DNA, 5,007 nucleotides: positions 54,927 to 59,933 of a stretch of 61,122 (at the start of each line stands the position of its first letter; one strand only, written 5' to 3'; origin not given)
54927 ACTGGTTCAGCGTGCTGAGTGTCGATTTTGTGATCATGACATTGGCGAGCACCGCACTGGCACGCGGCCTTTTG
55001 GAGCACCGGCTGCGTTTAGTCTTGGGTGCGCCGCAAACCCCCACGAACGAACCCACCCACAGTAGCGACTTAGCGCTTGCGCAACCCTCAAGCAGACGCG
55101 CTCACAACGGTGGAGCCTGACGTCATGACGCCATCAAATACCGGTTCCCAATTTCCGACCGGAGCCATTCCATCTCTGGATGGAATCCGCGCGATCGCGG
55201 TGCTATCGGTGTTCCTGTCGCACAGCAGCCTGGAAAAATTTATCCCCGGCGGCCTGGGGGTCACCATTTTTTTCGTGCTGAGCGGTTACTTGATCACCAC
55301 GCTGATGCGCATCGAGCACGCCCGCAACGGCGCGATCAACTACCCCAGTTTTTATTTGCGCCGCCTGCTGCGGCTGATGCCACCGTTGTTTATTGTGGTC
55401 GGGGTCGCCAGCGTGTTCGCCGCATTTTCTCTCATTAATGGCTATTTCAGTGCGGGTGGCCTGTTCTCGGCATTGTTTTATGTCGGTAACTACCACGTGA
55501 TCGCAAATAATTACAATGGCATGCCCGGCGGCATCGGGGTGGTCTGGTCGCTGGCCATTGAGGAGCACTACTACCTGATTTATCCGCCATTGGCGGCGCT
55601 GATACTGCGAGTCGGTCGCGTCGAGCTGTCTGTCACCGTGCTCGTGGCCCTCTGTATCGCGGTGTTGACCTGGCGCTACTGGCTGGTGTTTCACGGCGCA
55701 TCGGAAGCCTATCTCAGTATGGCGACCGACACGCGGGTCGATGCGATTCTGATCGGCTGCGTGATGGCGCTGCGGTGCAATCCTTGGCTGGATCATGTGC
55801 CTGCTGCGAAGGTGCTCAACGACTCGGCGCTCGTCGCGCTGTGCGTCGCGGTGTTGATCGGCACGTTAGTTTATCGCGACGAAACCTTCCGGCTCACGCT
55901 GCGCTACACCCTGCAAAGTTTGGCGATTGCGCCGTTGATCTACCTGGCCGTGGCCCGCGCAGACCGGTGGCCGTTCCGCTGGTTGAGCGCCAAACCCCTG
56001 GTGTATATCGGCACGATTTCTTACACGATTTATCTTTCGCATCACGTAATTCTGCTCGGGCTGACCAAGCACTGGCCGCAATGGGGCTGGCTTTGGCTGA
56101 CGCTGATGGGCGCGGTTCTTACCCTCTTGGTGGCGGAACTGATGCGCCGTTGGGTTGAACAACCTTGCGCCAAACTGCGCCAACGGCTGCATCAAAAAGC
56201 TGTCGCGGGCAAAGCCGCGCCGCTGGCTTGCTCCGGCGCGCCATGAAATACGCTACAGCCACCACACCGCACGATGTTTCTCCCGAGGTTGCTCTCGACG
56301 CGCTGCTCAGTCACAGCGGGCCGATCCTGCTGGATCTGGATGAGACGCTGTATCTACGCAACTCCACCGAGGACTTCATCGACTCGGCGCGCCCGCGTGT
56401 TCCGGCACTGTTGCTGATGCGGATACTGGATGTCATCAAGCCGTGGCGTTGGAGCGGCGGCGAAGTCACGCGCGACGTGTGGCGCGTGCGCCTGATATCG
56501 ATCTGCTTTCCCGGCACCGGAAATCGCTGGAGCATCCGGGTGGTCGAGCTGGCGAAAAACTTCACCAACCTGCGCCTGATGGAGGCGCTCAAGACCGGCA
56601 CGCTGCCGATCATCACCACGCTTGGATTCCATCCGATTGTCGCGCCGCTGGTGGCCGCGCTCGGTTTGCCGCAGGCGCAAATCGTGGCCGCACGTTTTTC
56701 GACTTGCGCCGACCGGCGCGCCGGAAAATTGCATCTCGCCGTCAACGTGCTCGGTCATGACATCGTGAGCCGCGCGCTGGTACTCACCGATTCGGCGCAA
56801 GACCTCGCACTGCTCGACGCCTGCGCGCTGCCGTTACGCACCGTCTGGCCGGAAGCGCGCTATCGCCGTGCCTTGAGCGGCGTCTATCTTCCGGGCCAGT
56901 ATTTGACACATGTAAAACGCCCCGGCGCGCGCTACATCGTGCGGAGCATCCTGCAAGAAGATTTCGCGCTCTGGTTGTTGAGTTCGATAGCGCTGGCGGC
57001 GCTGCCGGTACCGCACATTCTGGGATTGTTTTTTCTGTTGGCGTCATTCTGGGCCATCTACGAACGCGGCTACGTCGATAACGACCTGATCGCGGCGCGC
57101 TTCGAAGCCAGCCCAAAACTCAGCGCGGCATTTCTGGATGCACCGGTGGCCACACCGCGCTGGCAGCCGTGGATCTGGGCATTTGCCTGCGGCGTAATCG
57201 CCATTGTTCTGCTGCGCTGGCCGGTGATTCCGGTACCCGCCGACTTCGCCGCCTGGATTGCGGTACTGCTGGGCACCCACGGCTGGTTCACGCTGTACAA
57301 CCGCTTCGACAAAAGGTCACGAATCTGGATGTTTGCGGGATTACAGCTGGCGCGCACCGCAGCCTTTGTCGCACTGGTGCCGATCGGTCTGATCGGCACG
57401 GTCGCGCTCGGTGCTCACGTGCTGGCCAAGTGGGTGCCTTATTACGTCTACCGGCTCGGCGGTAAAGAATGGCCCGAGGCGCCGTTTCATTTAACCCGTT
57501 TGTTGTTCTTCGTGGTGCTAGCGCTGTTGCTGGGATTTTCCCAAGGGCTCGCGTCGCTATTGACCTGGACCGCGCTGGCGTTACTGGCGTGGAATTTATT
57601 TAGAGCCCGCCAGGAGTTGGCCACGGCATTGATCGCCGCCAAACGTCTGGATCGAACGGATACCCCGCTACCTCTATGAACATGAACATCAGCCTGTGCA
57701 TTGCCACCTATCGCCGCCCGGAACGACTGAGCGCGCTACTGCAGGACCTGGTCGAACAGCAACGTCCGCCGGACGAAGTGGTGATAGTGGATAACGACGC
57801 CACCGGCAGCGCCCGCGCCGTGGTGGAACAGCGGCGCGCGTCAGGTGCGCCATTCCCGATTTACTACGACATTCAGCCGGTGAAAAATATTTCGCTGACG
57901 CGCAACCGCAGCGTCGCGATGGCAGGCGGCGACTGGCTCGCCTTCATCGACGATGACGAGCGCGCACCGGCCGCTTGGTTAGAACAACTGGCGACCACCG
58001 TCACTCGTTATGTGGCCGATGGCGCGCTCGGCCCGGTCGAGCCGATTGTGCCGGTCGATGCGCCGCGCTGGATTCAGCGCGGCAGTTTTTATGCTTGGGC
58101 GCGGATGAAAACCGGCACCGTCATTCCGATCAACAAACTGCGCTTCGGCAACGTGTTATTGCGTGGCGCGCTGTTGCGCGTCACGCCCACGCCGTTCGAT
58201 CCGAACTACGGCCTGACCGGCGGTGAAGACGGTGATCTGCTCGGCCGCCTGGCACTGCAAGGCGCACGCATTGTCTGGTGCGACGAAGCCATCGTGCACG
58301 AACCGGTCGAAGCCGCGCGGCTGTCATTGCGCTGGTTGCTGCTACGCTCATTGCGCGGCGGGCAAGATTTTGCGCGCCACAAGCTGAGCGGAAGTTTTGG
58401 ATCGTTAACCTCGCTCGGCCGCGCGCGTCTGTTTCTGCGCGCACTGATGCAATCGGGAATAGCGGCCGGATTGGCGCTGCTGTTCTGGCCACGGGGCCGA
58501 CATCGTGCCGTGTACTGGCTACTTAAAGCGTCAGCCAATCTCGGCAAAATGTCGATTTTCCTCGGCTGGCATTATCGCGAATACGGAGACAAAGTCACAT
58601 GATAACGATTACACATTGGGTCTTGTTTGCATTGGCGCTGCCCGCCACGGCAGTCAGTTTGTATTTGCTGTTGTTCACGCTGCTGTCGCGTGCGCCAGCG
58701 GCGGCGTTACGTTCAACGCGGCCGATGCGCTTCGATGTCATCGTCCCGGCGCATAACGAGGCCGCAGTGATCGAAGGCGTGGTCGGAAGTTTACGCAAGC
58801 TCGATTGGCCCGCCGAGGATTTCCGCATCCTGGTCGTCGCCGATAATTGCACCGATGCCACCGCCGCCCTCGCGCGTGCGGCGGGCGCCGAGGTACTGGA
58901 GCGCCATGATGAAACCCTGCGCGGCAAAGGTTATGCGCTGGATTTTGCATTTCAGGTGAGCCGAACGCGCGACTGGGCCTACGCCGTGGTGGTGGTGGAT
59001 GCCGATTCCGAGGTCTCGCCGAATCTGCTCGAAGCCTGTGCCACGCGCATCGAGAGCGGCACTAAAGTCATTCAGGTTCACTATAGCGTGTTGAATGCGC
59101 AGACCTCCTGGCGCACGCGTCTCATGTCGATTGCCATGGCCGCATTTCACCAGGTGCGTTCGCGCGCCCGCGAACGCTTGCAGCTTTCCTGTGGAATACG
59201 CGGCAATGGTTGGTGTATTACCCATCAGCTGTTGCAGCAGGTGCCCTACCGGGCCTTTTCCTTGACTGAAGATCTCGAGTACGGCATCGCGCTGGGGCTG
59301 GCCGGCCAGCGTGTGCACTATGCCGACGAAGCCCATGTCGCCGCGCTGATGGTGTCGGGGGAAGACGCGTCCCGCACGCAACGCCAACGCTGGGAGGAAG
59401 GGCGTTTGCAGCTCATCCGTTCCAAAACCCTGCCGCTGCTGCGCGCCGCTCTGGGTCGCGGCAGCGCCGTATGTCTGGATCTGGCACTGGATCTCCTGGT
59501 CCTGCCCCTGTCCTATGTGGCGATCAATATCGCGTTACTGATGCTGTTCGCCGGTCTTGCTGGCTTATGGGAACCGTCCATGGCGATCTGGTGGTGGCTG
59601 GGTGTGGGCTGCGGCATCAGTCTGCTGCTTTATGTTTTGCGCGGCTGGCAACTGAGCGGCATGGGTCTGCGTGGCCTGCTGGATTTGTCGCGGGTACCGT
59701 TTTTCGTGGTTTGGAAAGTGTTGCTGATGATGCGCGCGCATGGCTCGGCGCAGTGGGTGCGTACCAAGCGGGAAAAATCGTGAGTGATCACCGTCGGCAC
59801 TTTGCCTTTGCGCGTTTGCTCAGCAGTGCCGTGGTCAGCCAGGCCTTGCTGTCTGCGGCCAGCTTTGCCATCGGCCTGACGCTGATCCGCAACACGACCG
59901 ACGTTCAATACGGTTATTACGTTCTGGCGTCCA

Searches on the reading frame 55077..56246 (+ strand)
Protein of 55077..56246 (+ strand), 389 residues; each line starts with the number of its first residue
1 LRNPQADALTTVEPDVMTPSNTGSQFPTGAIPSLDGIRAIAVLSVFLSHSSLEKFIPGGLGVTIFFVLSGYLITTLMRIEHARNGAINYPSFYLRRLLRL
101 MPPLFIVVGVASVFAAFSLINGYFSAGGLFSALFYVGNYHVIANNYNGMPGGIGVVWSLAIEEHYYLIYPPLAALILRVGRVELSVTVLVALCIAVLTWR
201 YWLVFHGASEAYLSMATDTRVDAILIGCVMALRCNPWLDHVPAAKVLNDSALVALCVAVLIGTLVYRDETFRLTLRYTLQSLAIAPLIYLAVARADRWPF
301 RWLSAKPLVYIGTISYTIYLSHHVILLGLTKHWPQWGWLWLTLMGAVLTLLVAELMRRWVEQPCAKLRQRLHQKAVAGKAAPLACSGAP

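Call 10: search_protein_families(library=pfam, proteins=[window:55077-56246:+], max_evalue=0.01)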
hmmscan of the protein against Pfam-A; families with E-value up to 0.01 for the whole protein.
window:55077-56246:+ (389 aa): 1 family
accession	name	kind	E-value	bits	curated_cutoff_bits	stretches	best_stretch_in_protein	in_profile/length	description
PF01757.29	Acyl_transf_3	-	6.9e-29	101.4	31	1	32-353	2-321/326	Acyltransferase domain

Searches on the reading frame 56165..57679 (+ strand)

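Call 10: search_protein_families(library=pfam, proteins=[window:56165-57679:+], max_evalue=0.01)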
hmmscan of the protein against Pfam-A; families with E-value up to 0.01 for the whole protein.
window:56165-57679:+ (504 aa): 1 family
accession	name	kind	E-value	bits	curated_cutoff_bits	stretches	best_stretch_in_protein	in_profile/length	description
PF12710.13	HAD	-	0.0012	19.7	27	1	54-217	1-188/189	haloacid dehalogenase-like hydrolase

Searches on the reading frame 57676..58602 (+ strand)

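Call 10: search_protein_families(library=pfam, proteins=[window:57676-58602:+], max_evalue=0.01)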
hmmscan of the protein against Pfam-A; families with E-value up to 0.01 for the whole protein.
window:57676-58602:+ (308 aa): 2 families
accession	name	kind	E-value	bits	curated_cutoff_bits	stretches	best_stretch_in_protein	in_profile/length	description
PF00535.33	Glycos_transf_2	-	2e-16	60.9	23.3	1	6-136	1-130/168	Glycosyl transferase family 2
PF13641.12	Glyco_tranf_2_3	-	0.00026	21.5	27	1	5-109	3-111/230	Glycosyltransferase like family 2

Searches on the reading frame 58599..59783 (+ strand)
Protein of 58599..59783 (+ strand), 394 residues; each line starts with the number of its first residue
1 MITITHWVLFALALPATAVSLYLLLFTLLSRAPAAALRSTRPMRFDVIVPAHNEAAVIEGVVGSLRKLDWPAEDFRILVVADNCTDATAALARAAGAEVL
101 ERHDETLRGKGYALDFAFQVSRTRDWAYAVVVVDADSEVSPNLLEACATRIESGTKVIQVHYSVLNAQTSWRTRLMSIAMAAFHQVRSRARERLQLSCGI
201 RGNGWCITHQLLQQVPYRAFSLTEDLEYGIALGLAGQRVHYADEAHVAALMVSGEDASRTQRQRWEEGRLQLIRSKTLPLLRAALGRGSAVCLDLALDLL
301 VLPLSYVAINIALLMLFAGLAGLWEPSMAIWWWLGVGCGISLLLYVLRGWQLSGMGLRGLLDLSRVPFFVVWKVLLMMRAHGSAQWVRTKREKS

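Call 10: search_protein_families(library=pfam, proteins=[window:58599-59783:+], max_evalue=0.01)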
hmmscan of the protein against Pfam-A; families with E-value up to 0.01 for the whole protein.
window:58599-59783:+ (394 aa): 5 families
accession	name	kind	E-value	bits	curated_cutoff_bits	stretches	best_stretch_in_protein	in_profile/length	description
PF13641.12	Glyco_tranf_2_3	-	1.7e-19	71.2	27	1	45-266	3-228/230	Glycosyltransferase like family 2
PF00535.33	Glycos_transf_2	-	4e-18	66.4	23.3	1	47-177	2-131/168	Glycosyl transferase family 2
PF13632.12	Glyco_trans_2_3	-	3.1e-16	60.2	27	1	130-321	2-193/198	Glycosyl transferase family group 2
PF13704.12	Glyco_tranf_2_4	-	0.00086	20.2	27.5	1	53-136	2-81/98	Glycosyl transferase family 2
PF13506.12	Glyco_transf_21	-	0.0044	16.9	21.7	1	129-250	33-155/174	Glycosyl transferase family 21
